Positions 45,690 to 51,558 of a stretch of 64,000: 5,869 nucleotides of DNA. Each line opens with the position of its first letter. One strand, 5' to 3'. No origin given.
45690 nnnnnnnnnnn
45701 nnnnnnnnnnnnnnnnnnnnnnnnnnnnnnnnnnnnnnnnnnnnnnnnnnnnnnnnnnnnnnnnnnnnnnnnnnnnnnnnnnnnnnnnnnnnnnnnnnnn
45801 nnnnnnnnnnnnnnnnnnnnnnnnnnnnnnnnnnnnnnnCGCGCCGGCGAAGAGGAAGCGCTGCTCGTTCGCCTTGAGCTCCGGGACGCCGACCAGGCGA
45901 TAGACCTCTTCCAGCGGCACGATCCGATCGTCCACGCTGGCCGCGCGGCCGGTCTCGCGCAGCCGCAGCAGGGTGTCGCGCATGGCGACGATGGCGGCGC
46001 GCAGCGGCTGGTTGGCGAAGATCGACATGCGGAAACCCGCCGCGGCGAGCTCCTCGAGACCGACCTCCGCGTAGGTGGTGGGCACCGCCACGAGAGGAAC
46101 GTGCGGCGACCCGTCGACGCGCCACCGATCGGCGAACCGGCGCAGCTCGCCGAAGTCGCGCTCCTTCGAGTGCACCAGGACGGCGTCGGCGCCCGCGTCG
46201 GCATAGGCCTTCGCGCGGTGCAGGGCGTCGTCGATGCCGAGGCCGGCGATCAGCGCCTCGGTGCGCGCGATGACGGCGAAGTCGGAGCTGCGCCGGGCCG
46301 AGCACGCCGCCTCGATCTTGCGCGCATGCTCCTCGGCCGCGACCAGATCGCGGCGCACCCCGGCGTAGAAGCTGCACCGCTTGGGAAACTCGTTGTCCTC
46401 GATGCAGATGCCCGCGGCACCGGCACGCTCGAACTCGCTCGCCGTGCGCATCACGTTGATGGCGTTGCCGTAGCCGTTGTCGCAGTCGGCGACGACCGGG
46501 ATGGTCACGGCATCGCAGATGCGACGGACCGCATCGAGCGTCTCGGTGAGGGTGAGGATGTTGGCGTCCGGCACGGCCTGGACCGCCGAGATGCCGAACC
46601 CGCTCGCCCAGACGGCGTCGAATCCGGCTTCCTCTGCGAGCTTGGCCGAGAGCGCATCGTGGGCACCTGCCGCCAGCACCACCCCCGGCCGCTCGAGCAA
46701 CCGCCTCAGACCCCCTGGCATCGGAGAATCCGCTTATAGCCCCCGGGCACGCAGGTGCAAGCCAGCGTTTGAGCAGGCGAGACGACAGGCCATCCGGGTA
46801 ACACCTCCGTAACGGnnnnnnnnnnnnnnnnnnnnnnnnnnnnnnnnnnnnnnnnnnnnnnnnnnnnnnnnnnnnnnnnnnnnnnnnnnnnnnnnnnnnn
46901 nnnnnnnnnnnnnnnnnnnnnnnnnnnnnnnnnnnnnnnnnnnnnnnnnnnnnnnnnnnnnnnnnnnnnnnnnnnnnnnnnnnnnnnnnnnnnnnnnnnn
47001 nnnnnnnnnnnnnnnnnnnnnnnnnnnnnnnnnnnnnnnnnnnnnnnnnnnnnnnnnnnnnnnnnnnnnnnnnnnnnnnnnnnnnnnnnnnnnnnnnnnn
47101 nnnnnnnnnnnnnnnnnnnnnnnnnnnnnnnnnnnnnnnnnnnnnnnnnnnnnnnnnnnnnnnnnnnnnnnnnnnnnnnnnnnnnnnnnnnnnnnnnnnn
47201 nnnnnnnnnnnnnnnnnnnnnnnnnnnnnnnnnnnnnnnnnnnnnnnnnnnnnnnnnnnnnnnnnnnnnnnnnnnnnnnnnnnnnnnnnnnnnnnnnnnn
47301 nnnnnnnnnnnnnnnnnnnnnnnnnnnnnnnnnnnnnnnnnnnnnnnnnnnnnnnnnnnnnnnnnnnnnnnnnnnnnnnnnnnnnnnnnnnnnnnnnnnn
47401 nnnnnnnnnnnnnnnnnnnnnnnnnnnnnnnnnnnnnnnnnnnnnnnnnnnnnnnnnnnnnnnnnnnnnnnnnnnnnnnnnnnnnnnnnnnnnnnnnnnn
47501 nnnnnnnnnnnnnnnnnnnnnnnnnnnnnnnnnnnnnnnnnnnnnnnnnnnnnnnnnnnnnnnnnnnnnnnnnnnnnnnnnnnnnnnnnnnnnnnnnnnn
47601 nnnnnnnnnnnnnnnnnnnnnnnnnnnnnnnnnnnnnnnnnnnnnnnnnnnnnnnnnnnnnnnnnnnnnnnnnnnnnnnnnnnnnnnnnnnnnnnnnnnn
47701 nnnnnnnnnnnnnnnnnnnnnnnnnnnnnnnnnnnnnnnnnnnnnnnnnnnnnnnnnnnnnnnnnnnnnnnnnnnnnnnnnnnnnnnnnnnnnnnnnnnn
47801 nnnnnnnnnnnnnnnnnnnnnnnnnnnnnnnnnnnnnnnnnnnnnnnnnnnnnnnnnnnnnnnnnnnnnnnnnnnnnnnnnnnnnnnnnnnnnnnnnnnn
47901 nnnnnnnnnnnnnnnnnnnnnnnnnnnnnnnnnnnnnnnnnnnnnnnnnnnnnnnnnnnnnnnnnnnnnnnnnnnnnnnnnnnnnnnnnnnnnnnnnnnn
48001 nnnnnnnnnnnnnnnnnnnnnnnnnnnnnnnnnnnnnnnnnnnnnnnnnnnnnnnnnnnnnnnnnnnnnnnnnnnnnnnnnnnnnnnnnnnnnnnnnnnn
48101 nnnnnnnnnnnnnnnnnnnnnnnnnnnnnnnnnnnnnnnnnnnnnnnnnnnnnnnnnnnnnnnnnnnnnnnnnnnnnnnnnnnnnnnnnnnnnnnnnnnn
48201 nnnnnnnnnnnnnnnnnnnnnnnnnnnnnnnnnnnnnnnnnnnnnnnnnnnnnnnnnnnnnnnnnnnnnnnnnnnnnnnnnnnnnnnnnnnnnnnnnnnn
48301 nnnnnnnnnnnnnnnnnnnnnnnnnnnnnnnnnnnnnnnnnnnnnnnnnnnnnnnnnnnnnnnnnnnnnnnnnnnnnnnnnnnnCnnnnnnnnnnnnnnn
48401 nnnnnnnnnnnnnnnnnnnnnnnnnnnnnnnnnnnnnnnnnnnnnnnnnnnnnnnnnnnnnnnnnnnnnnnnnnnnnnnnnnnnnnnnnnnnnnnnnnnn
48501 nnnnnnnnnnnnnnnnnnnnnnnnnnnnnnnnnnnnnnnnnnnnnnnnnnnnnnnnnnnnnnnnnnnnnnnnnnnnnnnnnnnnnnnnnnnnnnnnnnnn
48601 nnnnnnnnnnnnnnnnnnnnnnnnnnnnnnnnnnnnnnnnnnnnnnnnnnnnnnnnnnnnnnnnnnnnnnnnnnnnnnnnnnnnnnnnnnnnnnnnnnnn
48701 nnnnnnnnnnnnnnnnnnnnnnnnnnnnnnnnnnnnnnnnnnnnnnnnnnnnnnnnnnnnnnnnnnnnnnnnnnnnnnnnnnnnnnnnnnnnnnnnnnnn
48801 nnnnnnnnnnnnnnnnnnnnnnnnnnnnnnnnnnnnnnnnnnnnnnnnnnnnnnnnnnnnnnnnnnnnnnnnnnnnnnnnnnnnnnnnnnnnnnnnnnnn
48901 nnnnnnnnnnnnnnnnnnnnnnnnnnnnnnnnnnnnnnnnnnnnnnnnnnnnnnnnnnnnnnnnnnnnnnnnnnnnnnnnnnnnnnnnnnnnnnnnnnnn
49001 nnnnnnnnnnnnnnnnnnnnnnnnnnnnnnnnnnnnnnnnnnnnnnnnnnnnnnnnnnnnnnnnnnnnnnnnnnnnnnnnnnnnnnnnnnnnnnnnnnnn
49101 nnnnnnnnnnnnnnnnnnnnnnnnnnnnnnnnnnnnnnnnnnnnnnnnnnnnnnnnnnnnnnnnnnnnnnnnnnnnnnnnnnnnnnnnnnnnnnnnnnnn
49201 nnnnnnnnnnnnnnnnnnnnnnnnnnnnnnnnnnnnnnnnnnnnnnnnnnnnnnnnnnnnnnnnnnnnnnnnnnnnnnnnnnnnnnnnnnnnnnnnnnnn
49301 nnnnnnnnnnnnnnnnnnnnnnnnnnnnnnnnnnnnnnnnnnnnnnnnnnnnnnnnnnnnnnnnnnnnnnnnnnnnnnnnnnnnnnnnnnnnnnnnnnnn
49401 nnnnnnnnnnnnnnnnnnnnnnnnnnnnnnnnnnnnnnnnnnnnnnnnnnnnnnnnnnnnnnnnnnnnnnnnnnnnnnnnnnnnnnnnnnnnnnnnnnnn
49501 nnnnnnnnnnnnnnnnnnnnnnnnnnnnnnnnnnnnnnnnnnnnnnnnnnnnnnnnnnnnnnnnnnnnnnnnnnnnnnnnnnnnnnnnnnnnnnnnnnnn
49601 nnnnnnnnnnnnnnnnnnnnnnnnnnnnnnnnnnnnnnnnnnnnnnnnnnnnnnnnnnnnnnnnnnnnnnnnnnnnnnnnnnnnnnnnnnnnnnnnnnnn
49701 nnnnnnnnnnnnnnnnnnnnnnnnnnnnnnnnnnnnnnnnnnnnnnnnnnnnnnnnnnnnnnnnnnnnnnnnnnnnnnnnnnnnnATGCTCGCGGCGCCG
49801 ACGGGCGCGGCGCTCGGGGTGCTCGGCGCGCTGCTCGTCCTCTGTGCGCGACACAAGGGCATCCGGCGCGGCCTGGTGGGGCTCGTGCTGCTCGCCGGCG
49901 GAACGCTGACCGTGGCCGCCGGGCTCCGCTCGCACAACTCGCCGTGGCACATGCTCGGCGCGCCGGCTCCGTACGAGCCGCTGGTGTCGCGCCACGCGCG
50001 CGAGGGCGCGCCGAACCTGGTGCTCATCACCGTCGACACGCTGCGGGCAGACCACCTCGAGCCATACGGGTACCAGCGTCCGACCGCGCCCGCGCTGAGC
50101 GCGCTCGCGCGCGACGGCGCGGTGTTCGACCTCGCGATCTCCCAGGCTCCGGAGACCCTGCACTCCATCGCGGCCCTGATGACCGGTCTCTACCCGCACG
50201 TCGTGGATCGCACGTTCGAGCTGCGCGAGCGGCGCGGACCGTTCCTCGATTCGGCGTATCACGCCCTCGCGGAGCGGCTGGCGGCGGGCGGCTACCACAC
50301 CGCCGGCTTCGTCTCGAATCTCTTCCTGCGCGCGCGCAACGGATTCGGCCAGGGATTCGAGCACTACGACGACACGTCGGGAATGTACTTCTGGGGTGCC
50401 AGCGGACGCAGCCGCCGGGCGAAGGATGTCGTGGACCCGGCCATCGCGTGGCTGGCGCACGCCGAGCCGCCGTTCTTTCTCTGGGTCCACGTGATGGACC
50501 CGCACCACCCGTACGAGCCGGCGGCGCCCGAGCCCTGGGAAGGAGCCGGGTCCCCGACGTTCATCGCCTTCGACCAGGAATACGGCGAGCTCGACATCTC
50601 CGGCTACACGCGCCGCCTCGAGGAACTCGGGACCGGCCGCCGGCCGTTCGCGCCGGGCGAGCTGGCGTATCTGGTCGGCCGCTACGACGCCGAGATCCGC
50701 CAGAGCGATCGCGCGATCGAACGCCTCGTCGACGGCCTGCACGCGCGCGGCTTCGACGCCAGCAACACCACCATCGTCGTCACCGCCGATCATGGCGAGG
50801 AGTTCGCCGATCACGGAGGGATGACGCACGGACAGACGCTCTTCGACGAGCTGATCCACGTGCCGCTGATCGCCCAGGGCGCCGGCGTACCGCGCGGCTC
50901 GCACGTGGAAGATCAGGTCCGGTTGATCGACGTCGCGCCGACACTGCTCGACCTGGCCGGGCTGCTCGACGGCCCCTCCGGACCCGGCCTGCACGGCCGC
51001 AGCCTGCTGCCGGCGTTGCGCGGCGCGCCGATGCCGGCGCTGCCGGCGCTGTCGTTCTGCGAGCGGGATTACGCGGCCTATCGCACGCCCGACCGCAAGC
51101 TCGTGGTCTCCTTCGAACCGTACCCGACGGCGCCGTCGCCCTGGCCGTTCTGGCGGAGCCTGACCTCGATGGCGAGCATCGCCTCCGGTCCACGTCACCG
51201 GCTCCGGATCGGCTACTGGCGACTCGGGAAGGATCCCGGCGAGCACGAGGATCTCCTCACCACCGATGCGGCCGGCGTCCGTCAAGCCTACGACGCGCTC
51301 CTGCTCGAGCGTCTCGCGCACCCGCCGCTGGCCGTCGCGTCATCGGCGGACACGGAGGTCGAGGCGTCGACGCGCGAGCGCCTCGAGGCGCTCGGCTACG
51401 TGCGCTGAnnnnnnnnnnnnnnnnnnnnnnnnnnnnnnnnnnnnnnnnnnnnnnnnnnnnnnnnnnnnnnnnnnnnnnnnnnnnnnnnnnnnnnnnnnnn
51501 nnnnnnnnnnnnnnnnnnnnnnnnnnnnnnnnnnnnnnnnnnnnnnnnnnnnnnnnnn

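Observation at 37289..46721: AEP phosphonate core coupled to CDP-alcohol transferase: candidate bacterial phosphonolipid pathway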

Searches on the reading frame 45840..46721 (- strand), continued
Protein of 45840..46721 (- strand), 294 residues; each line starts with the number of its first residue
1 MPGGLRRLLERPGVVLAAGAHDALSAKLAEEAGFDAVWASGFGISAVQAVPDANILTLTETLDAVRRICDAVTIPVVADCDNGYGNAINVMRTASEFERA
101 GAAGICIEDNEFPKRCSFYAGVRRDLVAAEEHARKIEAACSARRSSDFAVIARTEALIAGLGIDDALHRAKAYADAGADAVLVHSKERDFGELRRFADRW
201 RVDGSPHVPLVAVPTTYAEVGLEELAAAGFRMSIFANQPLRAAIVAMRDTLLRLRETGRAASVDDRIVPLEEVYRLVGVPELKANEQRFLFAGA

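Call 102: search_protein_families(library=ncbifam, proteins=[L092:14693-15559:+, L092:15556-16311:+, L092:16331-17545:+, L092:17890-20238:-, L057:11646-12647:+, L057:16512-17282:+, L057:17279-18499:+, L092:3548-4765:-, L092:1824-3497:-, L057:7723-10317:-], max_evalue=0.000001)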
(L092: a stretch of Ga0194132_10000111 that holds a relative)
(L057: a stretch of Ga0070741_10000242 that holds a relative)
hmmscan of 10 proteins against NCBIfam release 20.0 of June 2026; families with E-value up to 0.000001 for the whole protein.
L092:14693-15559:+ (288 aa): 3 families
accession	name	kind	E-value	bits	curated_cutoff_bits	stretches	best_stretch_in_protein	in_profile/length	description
TIGR03473.1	HpnK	hypoth_equivalog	3.4e-93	312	232.6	1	5-286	2-281/283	hopanoid biosynthesis-associated protein HpnK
NF002559.0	PRK02134.1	equivalog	9.4e-38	130.2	227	1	5-159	3-150/249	chitin disaccharide deacetylase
NF052308.1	CarbhyDeactlThm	equivalog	4.5e-16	59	400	1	4-287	11-261/265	carbohydrate deacetylase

L092:15556-16311:+ (251 aa): 0 families

L092:16331-17545:+ (404 aa): 6 families
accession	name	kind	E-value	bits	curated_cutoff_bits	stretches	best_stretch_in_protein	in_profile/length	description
NF052585.1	SucGlutTfsCaiB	equivalog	4.7e-49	167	750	1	2-353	7-354/394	succinate--glutarate CoA-transferase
NF041294.1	Scnl_mescCoAtase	equivalog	5.5e-42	144.3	700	1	3-347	4-342/381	succinyl-CoA:mesaconate CoA-transferase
NF008511.0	PRK11430.1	equivalog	9.6e-40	136.9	522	1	2-344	9-340/381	CoA:oxalate CoA-transferase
NF003809.0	PRK05398.1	subfamily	1.1e-32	113.2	442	1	2-404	4-416/416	formyl-CoA transferase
TIGR03253.1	oxalate_frc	equivalog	1.1e-30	106.7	504.2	1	2-183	3-187/416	formyl-CoA transferase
NF002914.1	PRK03525.1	equivalog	1.6e-27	96.4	413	1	2-403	9-396/400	L-carnitine CoA-transferase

L092:17890-20238:- (782 aa): 2 families
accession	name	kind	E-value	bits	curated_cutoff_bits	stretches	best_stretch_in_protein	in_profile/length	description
NF011635.0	PRK15061.1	subfamily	0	1208.7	981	1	59-761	17-723/725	catalase/peroxidase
TIGR00198.1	cat_per_HPI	equivalog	0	1111.1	770.25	1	60-762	16-713/716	catalase/peroxidase HPI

L057:11646-12647:+ (333 aa): 0 families

L057:16512-17282:+ (256 aa): 1 family
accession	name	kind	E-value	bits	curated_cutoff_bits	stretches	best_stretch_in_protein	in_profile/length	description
TIGR00027.1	mthyl_TIGR00027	subfamily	2.2e-47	161.7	93.55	1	6-223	2-217/259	SAM-dependent methyltransferase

L057:17279-18499:+ (406 aa): 7 families
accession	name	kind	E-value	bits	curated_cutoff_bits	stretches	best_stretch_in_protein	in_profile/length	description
NF052585.1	SucGlutTfsCaiB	equivalog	1.2e-48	165.7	750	1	12-359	6-357/394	succinate--glutarate CoA-transferase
NF041294.1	Scnl_mescCoAtase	equivalog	2.3e-47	162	700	1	15-366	5-359/381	succinyl-CoA:mesaconate CoA-transferase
NF008511.0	PRK11430.1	equivalog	4.6e-45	154.4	522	1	13-347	9-341/381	CoA:oxalate CoA-transferase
NF003809.0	PRK05398.1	subfamily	1e-40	139.6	442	2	14-221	5-212/416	formyl-CoA transferase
TIGR03253.1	oxalate_frc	equivalog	1.8e-38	132.4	504.2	2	15-221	5-211/416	formyl-CoA transferase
NF002914.1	PRK03525.1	equivalog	1.5e-29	103.2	413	1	14-406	10-397/400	L-carnitine CoA-transferase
TIGR04253.1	mesacon_CoA_iso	equivalog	5.2e-10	38.9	725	1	17-406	6-400/403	2-methylfumaryl-CoA isomerase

L092:3548-4765:- (405 aa): 9 families
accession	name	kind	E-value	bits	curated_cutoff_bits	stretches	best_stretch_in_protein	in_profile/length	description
NF006416.0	PRK08664.1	subfamily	6.9e-113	377.4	232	1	52-403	3-347/350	aspartate-semialdehyde dehydrogenase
TIGR00978.1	asd_EA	equivalog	6.6e-110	367.4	301.2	1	54-399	2-340/342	aspartate-semialdehyde dehydrogenase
NF011456.0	PRK14874.1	equivalog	5e-39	134.3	223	2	52-243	4-168/346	aspartate-semialdehyde dehydrogenase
TIGR01296.1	asd_B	equivalog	3.9e-34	118.3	324.2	2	54-240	1-162/339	aspartate-semialdehyde dehydrogenase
NF005229.0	PRK06728.1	equivalog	8.6e-24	84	628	2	132-238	68-165/347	aspartate-semialdehyde dehydrogenase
NF005957.0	PRK08040.1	equivalog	1.2e-17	64.4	273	1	54-240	6-167/336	aspartate-semialdehyde dehydrogenase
TIGR01850.1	argC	equivalog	3.2e-17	62.8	233.6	1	54-323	2-265/345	N-acetyl-gamma-glutamyl-phosphate reductase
NF004224.0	PRK05671.1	equivalog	1.7e-09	37.6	284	0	121-240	55-166/336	aspartate-semialdehyde dehydrogenase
NF005144.0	PRK06598.1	subfamily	2e-08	33.8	198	0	124-239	56-169/369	aspartate-semialdehyde dehydrogenase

L092:1824-3497:- (557 aa): 1 family
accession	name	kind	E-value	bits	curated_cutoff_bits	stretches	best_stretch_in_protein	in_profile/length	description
NF009784.2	PRK13279.1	equivalog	2.8e-43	148.4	567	1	52-454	11-420/539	lipid IV(A) 4-amino-4-deoxy-L-arabinosyltransferase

L057:7723-10317:- (864 aa): 151 families (the best 25 are shown)
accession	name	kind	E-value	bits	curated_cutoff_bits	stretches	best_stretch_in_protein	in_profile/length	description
NF008318.0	PRK11107.1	equivalog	3.1e-148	495.4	890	3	327-573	278-524/920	two-component sensor histidine kinase BarA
TIGR02956.1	TMAO_torS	equivalog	5.7e-136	455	676.5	2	329-711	451-824/967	TMAO reductase system sensor histidine kinase/response regulator TorS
NF045901.1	HisKinLetSLeg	equivalog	4.6e-115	385.6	1650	3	319-610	272-562/906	two-component system sensor histidine kinase LetS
NF011874.0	PRK15347.1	equivalog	1.5e-113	380.7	852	3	326-565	382-612/921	two component system sensor kinase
NF008302.0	PRK11091.1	equivalog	2.1e-113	380.1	838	2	225-709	174-645/779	aerobic respiration two-component sensor histidine kinase ArcB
NF041947.1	LuxQ_Vibrio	equivalog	1.9e-102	343.7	1200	2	311-704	441-836/843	quorum-sensing autoinducer 2 sensor kinase/phosphatase LuxQ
NF008099.0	PRK10841.1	equivalog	7.6e-102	341.7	920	3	315-562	443-685/949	two-component system sensor histidine kinase RcsC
NF038297.2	hybrid_HK_HrmK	equivalog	5.6e-94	315.9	725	2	310-566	203-456/607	hybrid histidine kinase/response regulator HrmK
NF008543.0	PRK11466.1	equivalog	1.7e-78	264.4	982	2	323-682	425-770/914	TMAO reductase system sensor histidine kinase/response regulator TorS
NF007420.1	PRK09959.1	equivalog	1.3e-71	241.6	1995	2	311-696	681-1063/1197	acid-sensing system histidine kinase EvgS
NF041880.1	EPS_EpsF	equivalog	2.3e-61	207.8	900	3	224-562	162-488/492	response regulator EpsF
NF046044.1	PnpS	equivalog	3.2e-55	187.7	400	1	208-564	57-388/390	two-component system histidine kinase PnpS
NF041832.1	near_NosP_CTERM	subfamily_domain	3.8e-52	177.6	400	1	336-706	1-369/370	NahK/ErcS family hybrid sensor histidine kinase/response regulator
NF047874.1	MASE3_PAS_HK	subfamily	3.9e-50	171.3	560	1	221-567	279-625/655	MASE3 domain-containing sensor histidine kinase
NF007298.0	PRK09776.1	equivalog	7.3e-49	166.5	1135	1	208-335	304-431/1111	diguanylate cyclase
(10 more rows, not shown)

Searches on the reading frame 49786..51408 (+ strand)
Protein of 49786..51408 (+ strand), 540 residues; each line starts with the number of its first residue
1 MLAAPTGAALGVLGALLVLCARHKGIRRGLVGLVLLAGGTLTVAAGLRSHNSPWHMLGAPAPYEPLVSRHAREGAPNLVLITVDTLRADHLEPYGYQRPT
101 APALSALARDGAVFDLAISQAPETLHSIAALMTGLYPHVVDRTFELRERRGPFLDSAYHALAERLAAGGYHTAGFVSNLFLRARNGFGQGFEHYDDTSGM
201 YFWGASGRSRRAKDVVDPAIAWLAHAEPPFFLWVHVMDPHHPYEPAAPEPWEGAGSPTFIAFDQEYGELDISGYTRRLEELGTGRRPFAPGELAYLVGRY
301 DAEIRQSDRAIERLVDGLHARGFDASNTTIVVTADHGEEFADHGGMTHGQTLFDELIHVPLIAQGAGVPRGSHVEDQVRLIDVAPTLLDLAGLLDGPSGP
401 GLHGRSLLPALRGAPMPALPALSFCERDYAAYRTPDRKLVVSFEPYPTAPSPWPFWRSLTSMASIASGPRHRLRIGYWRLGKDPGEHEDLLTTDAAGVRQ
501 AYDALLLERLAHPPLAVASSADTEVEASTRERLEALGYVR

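Call 12: search_protein_families(library=ncbifam, proteins=[window:49786-51408:+], max_evalue=0.00001)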
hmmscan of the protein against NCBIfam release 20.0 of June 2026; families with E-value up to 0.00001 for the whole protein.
window:49786-51408:+ (540 aa): 5 families
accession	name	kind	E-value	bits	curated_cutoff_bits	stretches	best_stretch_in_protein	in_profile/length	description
NF010322.0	PRK13759.1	equivalog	8.2e-27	93.8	481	2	206-413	176-382/486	arylsulfatase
TIGR03417.1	chol_sulfatase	equivalog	3.1e-19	69.2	433.45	1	226-414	181-367/500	choline-sulfatase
NF045661.1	HdlasePehA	equivalog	3.1e-16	59.1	900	1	300-416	284-397/506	phosphoric/sulfuric ester hydrolase PehA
NF052527.1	Mn_arylsulf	exception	9.6e-11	41.2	850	0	76-141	2-68/479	manganese-dependent arylsulfatase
NF028537.1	P_eth_NH2_trans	domain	7.9e-06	24.6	500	0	76-132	226-282/527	phosphoethanolamine--lipid A transferase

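Call 62: search_protein_families(library=pfam, proteins=[window:49786-51408:+], max_evalue=0.001)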
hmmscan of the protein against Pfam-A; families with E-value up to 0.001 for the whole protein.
window:49786-51408:+ (540 aa): 3 families
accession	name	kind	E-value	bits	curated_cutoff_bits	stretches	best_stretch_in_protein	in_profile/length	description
PF00884.28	Sulfatase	-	2.4e-40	139.2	25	1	76-392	1-300/301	Sulfatase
PF01663.27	Phosphodiest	-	5.6e-12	46.4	23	2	78-138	1-58/342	Type I phosphodiesterase / nucleotide pyrophosphatase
PF16347.10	SGSH_C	-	0.00035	21.2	29.3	1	351-414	10-71/154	N-sulphoglucosamine sulphohydrolase, C-terminal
